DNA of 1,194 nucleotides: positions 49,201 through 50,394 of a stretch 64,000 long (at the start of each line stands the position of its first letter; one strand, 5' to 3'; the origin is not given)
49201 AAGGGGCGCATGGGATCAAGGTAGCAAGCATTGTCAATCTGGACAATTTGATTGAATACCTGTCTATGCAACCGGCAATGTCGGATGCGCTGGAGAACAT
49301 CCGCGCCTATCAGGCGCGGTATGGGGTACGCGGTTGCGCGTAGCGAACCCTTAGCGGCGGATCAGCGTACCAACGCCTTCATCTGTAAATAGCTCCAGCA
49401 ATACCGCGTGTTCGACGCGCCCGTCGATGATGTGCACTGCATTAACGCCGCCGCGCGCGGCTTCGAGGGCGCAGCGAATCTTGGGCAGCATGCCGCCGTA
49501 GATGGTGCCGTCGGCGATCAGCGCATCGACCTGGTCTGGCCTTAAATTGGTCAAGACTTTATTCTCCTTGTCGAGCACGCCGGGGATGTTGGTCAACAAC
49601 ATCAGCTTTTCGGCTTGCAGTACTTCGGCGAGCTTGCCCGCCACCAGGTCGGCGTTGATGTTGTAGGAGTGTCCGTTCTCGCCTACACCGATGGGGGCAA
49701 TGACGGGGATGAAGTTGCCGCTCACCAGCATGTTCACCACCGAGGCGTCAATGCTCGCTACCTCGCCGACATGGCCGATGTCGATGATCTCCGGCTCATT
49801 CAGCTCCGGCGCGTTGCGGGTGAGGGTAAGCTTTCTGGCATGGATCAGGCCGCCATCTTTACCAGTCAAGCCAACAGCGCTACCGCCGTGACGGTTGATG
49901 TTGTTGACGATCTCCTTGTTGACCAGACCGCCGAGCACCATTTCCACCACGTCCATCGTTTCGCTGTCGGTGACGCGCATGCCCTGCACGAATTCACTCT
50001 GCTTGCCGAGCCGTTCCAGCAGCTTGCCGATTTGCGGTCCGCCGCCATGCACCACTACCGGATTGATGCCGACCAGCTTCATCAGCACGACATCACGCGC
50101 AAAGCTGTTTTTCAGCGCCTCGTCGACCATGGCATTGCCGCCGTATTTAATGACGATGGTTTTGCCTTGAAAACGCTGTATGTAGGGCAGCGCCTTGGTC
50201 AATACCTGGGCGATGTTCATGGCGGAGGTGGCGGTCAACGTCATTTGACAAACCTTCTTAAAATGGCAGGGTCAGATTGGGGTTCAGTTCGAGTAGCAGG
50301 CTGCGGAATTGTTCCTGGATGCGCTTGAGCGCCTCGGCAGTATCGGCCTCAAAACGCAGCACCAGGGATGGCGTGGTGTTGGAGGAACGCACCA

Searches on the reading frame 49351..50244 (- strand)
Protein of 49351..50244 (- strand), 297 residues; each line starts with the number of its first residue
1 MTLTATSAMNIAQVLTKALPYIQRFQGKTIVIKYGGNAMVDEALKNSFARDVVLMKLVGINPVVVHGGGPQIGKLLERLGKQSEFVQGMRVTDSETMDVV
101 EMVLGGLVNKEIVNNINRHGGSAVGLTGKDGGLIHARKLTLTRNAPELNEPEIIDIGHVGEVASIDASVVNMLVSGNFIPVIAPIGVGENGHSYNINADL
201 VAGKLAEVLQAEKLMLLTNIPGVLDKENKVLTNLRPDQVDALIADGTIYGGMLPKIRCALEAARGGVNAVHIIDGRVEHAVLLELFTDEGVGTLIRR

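Call 72: search_protein_families(library=pfam, proteins=[window:49351-50244:-], max_evalue=0.000001)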
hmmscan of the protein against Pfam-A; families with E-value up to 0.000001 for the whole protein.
window:49351-50244:- (297 aa): 1 family
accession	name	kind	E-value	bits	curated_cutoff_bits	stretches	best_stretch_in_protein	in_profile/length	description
PF00696.33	AA_kinase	-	2.2e-46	158.9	24.9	1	28-274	1-234/234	Amino acid kinase family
